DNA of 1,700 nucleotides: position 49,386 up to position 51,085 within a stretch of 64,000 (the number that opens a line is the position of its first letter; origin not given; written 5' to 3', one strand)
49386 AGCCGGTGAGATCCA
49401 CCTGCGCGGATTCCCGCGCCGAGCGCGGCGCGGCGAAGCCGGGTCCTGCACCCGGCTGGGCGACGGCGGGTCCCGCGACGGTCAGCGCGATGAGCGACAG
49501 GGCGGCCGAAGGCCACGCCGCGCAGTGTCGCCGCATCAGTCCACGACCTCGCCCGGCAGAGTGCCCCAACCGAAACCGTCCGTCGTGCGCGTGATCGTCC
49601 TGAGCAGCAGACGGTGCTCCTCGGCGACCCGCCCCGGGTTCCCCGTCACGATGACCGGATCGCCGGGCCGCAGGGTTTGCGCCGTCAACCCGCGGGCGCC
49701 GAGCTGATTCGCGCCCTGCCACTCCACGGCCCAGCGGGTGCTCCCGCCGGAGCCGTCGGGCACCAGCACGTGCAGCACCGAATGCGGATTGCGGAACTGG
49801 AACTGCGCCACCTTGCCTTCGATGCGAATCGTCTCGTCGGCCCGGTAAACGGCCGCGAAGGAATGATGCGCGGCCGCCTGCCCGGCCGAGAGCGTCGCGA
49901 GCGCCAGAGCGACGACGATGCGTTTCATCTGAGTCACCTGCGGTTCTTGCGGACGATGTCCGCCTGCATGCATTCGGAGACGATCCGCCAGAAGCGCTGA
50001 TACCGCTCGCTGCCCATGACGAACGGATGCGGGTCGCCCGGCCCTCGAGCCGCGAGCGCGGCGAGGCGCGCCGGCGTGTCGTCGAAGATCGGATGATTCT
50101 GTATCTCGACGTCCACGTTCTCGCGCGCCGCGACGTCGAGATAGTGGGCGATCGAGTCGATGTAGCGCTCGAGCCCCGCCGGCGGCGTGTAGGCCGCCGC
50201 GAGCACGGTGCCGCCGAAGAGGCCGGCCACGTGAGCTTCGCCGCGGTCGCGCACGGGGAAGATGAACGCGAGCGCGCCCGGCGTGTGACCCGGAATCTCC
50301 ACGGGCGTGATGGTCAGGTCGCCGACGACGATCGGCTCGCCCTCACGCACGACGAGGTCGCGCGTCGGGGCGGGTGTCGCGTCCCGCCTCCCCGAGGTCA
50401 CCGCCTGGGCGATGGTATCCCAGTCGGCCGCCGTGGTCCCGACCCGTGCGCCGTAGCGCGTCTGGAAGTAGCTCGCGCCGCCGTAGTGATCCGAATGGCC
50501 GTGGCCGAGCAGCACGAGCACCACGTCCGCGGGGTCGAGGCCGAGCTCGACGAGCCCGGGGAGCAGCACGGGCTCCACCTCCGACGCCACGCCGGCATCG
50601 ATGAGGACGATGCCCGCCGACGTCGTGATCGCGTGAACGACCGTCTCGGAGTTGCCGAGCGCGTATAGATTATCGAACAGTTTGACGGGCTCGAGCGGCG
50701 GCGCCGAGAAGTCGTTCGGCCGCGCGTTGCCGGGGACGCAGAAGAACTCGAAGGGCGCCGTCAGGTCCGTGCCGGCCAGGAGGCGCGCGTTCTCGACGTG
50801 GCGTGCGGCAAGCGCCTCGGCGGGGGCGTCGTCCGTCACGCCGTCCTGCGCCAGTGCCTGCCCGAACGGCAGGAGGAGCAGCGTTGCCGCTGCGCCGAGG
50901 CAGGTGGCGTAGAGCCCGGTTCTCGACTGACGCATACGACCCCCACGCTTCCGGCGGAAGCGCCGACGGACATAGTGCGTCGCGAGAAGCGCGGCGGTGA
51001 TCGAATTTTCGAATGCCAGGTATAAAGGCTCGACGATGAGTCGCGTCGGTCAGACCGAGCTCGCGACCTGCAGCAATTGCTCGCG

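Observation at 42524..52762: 10-kb co-oriented array mixing the module with three MBL-fold hydrolases and a LysR regulator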

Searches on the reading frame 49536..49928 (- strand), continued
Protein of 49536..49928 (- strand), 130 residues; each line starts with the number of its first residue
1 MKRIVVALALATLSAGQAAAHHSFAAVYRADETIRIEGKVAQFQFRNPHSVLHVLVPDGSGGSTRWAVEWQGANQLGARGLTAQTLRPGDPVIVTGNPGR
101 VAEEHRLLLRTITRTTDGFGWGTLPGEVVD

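Call 51: find_encoding_contigs(protein=P0224, flank=8000, max_places=2)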
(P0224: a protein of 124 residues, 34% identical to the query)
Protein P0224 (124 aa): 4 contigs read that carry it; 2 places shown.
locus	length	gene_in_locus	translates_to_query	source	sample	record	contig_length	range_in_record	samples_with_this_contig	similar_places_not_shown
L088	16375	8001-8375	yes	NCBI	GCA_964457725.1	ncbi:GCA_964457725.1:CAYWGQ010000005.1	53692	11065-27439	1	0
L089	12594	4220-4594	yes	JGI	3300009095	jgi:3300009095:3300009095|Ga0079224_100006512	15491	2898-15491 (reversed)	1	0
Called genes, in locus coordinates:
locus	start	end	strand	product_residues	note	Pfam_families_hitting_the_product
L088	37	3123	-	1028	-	PF07715:Plug, PF00593:TonB_dep_Rec_b-barrel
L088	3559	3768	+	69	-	-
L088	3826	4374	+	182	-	PF00258:Flavodoxin_1 (weak), PF12724:Flavodoxin_5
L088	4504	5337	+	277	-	PF13489:Methyltransf_23, PF02353:CMAS, PF08241:Methyltransf_11, PF08242:Methyltransf_12, PF13649:Methyltransf_25, PF13847:Methyltransf_31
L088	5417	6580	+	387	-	PF02826:2-Hacid_dh_C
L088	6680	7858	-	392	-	PF02746:MR_MLE_N (weak), PF13378:MR_MLE_C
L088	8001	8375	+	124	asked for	PF19649:DUF6152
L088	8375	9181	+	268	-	-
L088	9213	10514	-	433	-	PF13424:TPR_12, PF13181:TPR_8 (faint), PF13424:TPR_12 (weak)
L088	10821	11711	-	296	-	PF00571:CBS, PF10025:DUF2267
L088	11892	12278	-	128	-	PF13577:SnoaL_4 (faint), PF07366:SnoaL (weak), PF14534:DUF4440, PF12680:SnoaL_2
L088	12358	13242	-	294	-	PF05368:NmrA, PF13460:NAD_binding_10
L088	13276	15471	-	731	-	PF07715:Plug, PF00593:TonB_dep_Rec_b-barrel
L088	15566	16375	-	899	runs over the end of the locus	PF13401:AAA_22, PF25873:WHD_MalT, PF17874:TPR_MalT, PF00196:GerE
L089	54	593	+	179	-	PF00258:Flavodoxin_1 (weak), PF12724:Flavodoxin_5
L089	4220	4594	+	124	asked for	PF19649:DUF6152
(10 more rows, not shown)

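Call 85: find_encoding_contigs(protein=P0189, flank=10000, max_places=2)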
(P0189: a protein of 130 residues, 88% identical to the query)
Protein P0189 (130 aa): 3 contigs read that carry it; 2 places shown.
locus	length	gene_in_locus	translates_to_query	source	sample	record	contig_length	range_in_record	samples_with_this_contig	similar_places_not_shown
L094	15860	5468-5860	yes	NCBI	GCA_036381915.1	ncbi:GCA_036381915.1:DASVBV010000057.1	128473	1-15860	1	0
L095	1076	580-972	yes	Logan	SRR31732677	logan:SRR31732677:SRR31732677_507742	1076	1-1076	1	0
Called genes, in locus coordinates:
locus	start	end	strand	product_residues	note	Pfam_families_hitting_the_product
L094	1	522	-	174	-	PF13784:Fic_N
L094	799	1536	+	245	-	-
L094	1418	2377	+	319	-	PF11796:DUF3323, PF09983:JetD_C (weak), PF09664:DUF2399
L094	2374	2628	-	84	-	-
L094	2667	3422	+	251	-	-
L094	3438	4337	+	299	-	PF00126:HTH_1, PF03466:LysR_substrate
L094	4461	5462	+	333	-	PF00753:Lactamase_B, PF12706:Lactamase_B_2 (weak)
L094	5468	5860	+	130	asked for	PF19649:DUF6152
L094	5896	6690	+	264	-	-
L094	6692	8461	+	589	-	PF00753:Lactamase_B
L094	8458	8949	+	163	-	PF19649:DUF6152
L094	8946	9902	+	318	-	-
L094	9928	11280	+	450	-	-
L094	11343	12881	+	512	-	PF00753:Lactamase_B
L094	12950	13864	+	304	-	PF13354:Beta-lactamase2, PF00144:Beta-lactamase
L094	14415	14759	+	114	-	PF08840:BAAT_C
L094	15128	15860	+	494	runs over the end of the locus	PF13205:Big_5, PF13442:Cytochrome_CBB3 (faint), PF00034:Cytochrom_C (weak), PF21419:RoxA-like_Cyt-c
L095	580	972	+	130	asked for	PF19649:DUF6152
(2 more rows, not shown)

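Call 86: find_encoding_contigs(protein=P0125, flank=8000, max_places=2)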
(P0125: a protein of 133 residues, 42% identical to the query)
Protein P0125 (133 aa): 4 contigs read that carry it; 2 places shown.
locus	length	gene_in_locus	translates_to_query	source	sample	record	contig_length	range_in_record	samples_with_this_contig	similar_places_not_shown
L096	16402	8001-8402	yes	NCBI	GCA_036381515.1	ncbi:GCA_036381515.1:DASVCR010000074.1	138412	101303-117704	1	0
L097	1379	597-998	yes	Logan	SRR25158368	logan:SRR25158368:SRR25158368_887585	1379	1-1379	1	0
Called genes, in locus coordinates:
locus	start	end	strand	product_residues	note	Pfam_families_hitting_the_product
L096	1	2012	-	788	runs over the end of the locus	PF07715:Plug, PF00593:TonB_dep_Rec_b-barrel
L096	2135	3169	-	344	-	PF00005:ABC_tran, PF08402:TOBE_2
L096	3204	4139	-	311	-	PF00528:BPD_transp_1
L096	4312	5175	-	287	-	PF00528:BPD_transp_1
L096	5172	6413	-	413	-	PF01547:SBP_bac_1, PF13531:SBP_bac_11 (faint), PF13416:SBP_bac_8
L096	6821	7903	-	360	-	-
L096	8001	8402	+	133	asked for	PF13567:DUF4131 (weak), PF19649:DUF6152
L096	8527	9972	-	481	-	PF13442:Cytochrome_CBB3 (faint), PF00034:Cytochrom_C (faint), PF21419:RoxA-like_Cyt-c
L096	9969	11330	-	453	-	PF07143:AttH, PF17186:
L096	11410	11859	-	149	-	PF03061:4HBT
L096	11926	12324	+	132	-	PF08818:DUF1801 (faint), PF04237:YjbR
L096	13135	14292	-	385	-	PF07995:GSDH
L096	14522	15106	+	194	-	-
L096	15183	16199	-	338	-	PF19649:DUF6152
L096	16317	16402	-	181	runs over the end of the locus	PF05345:He_PIG, PF17963:Big_9 (faint), PF00041:fn3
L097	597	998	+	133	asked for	PF13567:DUF4131 (weak), PF19649:DUF6152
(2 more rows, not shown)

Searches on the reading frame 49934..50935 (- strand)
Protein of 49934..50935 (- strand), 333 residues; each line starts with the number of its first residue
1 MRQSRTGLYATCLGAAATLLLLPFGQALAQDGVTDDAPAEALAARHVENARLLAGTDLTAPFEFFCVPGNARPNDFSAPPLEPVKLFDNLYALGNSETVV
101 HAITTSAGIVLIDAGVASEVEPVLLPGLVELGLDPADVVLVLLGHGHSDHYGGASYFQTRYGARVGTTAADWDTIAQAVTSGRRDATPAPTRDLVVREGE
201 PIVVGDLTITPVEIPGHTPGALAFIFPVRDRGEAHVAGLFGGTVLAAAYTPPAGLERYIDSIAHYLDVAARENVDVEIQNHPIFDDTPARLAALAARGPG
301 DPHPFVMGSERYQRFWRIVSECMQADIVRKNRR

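Call 3: search_protein_families(library=pfam, proteins=[window:49934-50935:-], max_evalue=0.01)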
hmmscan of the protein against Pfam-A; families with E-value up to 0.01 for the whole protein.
window:49934-50935:- (333 aa): 2 families
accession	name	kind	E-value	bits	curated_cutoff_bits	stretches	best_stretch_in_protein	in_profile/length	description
PF00753.33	Lactamase_B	-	2.6e-14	54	22.7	1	103-227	11-140/196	Metallo-beta-lactamase superfamily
PF12706.13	Lactamase_B_2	-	1.5e-05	25.2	27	1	110-220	3-116/200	Beta-lactamase superfamily domain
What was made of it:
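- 49934..50935 (-): MBL_A: secreted subclass-B3-like metallo-beta-lactamase-fold hydrolase. Lactamase_B scores 54 bits (call 3).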

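Call 4: search_protein_families(library=ncbifam, proteins=[window:49934-50935:-], max_evalue=0.01)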
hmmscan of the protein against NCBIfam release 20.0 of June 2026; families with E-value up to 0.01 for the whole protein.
window:49934-50935:- (333 aa): 38 families (the best 25 are shown)
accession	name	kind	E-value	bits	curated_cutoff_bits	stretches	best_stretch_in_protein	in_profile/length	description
NF000469.2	CAR_gen_B3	exception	8.8e-33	113.6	500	1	74-308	50-287/311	CAR family subclass B3 metallo-beta-lactamase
NF033105.1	bla_subclass_B3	equivalog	9e-31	107.1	240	1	80-307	5-235/257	subclass B3 metallo-beta-lactamase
NF012140.0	blaBJP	exception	8.7e-20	70.7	600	1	79-310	36-268/294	BJP family subclass B3 metallo-beta-lactamase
NF012229.1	bla_class_B_core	domain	2.1e-18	66.8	100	1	82-227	2-139/139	metallo-beta-lactamase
NF041137.2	B3_blaSPR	exception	2.2e-17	63.4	550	1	78-233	42-200/296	SPR family subclass B3 metallo-beta-lactamase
NF000405.1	HARLDQ_not_B3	exception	1.3e-16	61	350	1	78-231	20-176/267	HARLDQ motif MBL-fold protein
NF040470.1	blaEAM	exception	1.3e-16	60.6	660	1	73-226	56-215/318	EAM family subclass B3 metallo-beta-lactamase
NF000459.2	blaSPG-1_fam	exception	4.8e-16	58.7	550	1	79-224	32-178/285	SPG-1 family subclass B3 metallo-beta-lactamase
NF033106.1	blaL1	exception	1e-15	57.5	560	1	80-227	41-191/290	L1 family subclass B3 metallo-beta-lactamase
NF000438.2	blaPOM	exception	3.7e-15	55.9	610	1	79-232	38-194/286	POM family subclass B3 metallo-beta-lactamase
NF040644.1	blaPAM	exception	4e-15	55.7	615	1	80-226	39-188/287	PAM family subclass B3 metallo-beta-lactamase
NF012101.1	blaGOB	exception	5e-15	55.6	560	1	81-231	35-189/290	GOB family subclass B3 metallo-beta-lactamase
NF047896.1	blaMIM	exception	1.7e-14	53.9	640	1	74-230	47-207/306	MIM family subclass B3 metallo-beta-lactamase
NF000456.2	blaMSI-1_fam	exception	1.8e-14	53.7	550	1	74-232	25-187/289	MSI-1 family subclass B3 metallo-beta-lactamase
NF000287.1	SMB1_fam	exception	1.2e-13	51.1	400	1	67-236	14-187/280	SMB-1 family subclass B3 metallo-beta-lactamase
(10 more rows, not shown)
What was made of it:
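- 49934..50935 (-): The NCBIfam B3 model scores 107 bits against a cut-off of 240 (call 4).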

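Call 34: search_solved_structures(query=window:49934-50935:-, max_evalue=0.00001, show_alignments=2)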
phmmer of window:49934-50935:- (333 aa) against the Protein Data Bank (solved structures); distinct sequences matched with E-value up to 0.00001: 38.
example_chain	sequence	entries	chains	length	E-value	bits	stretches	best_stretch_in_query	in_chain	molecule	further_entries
2gmn_A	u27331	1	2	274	6.6e-23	84.5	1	79-310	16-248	Metallo-beta-lactamase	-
5wcm_A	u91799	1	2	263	6.7e-23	84.4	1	79-310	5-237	Blr6230 protein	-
3lvz_A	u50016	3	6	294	7.8e-23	84.2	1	79-310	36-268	Blr6230 protein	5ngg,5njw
5k0w_A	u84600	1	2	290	1.6e-17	66.7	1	80-233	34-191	Class B carbapenemase GOB-18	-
6ua1_A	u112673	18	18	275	3.4e-17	65.7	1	79-236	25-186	Putative metallo-beta-lactamase l1 (Beta-lactamase type ii) (Ec 3.5.2.6) (Penicillinase)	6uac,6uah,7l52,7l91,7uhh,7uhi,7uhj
6uaf_A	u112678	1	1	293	3.6e-17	65.6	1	79-236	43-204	Putative metallo-beta-lactamase l1 (Beta-lactamase type ii) (Ec 3.5.2.6) (Penicillinase)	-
6u0y_A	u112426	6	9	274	3.8e-17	65.5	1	79-236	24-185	Putative metallo-beta-lactamase l1 (Beta-lactamase type ii) (Ec 3.5.2.6) (Penicillinase)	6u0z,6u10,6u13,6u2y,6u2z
5evb_A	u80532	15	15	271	5.6e-17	65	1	79-249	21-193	Metallo-beta-lactamase L1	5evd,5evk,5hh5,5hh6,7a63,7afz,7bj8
8hxe_A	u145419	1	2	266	5.9e-17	64.9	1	79-249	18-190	Metallo-beta-lactamase L1 type 3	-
8hxi_A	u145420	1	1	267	6e-17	64.9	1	79-249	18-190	Metallo-beta-lactamase L1 type 3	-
8hxi_B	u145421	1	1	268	6e-17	64.9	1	79-249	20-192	Metallo-beta-lactamase L1 type 3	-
1sml_A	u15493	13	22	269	6.1e-17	64.9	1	79-249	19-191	PROTEIN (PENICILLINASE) | Metallo-beta-lactamase L1 | Metallo-beta-lactamase L1 type 3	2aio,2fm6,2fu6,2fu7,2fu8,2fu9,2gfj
2qjs_A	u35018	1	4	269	2.8e-16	62.7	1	79-249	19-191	Metallo-beta-lactamase L1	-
7luu_A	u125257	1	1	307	8.1e-16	61.2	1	74-227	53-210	Subclass B3 metallo-beta-lactamase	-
2qin_A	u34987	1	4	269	9e-16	61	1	79-249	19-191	Metallo-beta-lactamase L1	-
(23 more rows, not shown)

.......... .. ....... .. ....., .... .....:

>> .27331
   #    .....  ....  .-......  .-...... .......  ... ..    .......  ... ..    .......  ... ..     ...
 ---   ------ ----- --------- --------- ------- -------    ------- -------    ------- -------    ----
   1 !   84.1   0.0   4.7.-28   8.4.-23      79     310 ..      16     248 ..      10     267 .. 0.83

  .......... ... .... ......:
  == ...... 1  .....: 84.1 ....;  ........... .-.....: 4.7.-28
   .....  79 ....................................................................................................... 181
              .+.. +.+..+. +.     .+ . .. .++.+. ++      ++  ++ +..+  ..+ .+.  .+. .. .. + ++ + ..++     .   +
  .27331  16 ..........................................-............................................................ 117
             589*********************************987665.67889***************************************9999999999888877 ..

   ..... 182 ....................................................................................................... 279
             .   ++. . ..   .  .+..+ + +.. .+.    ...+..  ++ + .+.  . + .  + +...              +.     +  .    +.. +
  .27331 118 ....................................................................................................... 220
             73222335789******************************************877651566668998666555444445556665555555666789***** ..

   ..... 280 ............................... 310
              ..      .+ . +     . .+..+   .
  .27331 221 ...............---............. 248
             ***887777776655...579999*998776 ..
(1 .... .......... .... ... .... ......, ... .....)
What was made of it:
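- MBL_A has all six B3 zinc ligands, and BJP-1 is its nearest solved relative (call 34).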
